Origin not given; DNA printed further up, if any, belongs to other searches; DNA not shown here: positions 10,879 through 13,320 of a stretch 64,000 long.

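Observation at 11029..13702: In-frame fusion of an alpha/beta-hydrolase domain to the N-terminus of MurD, plus a NUDIX gene inserted between mraY and murD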

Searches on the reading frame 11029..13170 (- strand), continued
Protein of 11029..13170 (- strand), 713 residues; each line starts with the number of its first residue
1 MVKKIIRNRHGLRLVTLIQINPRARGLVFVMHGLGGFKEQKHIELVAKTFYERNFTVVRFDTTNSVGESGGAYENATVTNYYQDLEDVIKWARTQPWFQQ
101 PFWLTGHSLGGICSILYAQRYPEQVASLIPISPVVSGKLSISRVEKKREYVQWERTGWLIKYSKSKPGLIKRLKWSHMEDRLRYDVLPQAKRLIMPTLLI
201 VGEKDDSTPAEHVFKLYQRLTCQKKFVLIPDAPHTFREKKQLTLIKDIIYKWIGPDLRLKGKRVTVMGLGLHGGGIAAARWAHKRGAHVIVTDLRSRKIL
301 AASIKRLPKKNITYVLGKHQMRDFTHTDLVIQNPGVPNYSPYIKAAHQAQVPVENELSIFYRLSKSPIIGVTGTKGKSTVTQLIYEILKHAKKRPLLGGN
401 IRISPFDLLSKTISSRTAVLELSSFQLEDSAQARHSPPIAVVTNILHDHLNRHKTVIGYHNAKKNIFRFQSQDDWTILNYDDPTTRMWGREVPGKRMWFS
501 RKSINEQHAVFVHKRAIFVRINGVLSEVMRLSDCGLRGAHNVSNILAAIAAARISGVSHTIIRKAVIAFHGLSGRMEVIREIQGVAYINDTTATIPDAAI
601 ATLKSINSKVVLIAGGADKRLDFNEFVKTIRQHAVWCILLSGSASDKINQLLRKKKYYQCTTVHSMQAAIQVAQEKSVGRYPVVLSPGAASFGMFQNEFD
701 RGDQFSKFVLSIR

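Call 63: find_encoding_contigs(protein=P0340, flank=6000, max_places=1)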
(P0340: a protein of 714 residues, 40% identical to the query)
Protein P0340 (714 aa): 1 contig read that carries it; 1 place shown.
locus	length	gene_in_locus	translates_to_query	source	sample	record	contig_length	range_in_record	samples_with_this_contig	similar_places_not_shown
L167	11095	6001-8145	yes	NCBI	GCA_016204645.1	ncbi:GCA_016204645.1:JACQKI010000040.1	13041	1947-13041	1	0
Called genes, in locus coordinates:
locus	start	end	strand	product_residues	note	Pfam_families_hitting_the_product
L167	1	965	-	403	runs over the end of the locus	PF28597:T2SSF_N (weak), PF00482:T2SSF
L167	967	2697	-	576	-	PF05157:MshEN, PF00437:T2SSE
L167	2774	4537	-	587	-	PF02366:PMT (weak), PF13231:PMT_2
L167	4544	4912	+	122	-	-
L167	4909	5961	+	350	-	PF10555:MraY_sig1 (weak), PF00953:Glycos_transf_4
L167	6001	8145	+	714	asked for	PF02578:Cu-oxidase_4, PF21799:MurD-like_N (weak), PF08245:Mur_ligase_M, PF02875:Mur_ligase_C (weak)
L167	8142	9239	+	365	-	PF01098:FTSW_RODA_SPOVE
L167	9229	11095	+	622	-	PF03033:Glyco_transf_28, PF04101:Glyco_tran_28_C, PF01565:FAD_binding_4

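Call 71: predict_structure(alignment_id=A3)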
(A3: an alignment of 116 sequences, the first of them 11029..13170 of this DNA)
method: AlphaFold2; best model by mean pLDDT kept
length: 713 residues; sequences in the alignment: 116
mean_pLDDT: 93.9   pTM: 0.87
mean pLDDT of the five models: 93.9, 93.0, 92.8, 92.7, 91.9
residues with pLDDT >= 90: 601; 70-90: 102; 50-70: 10; < 50: 0
segments of 3 or more residues with pLDDT < 50: none
pLDDT, mean of each block of 10 residues (from residue 1): 97 97 94 92 97 96 90 94 98 97 97 98 97 96 92 97 88 96 98 96 96 96 92 96 96 88 86 82 94 72 75 83 95 90 93 94 95 95 98 96 91 96 93 92 92 91 96 96 98 97 98 98 98 92 97 98 97 92 95 94 95 95 97 98 97 98 98 92 96 85 96 93
secondary structure, 60 per line:
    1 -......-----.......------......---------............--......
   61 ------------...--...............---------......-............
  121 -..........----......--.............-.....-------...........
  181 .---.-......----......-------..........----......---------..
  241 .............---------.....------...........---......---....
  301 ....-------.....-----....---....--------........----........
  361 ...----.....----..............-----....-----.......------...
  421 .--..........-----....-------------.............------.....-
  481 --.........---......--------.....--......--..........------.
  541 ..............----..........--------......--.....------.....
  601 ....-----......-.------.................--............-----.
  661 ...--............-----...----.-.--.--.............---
elements in order (helices of 4 or more, strands of 3 or more residues): E2-7 E13-19 E26-31 H41-52 E55-60 H78-92 E102-107 H109-120 E125-131 H137-141 H144-156 E158-162 E170-174 H175-181 H187-192 E197-202 H210-219 E224-229 H239-253 E263-267 H274-284 E288-293 H297-304 E312-316 H322-325 E329-332 H341-348 E353-355 H356-363 E368-372 H377-390 E396-399 H405-411 E418-421 H424-433 E439-442 H456-468 E475-479 H483-491 E495-500 E509-513 E516-521 E524-530 H540-554 H559-568 E577-582 E585-589 H596-604 E610-615 H624-633 E634-640 H643-654 E660-663 H666-677 E683-685 H698-710

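Call 77: list_cluster_members(proteins=[P0001, P0002])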
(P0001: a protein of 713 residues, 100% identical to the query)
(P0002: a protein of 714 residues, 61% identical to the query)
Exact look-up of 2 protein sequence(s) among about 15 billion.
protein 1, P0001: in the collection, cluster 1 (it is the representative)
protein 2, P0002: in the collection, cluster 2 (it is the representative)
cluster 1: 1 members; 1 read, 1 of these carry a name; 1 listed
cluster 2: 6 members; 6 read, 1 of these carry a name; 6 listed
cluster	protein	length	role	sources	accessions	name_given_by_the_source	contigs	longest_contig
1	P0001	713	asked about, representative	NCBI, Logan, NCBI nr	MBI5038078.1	MAG: UDP-N-acetylmuramoyl-L-alanine--D-glutamate ligase [Candidatus Kerfeldbacteria ... | UDP-N-acetylmuramoyl-L-alanine--D-glutamate ligase [Candidatus Kerfeldbacteria bacterium]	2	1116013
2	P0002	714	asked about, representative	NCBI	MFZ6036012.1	MAG: UDP-N-acetylmuramoyl-L-alanine--D-glutamate ligase [Patescibacteria group bacterium]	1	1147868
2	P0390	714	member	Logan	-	-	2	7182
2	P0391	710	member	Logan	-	-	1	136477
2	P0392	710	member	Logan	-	-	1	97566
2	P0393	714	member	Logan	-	-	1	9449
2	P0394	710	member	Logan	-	-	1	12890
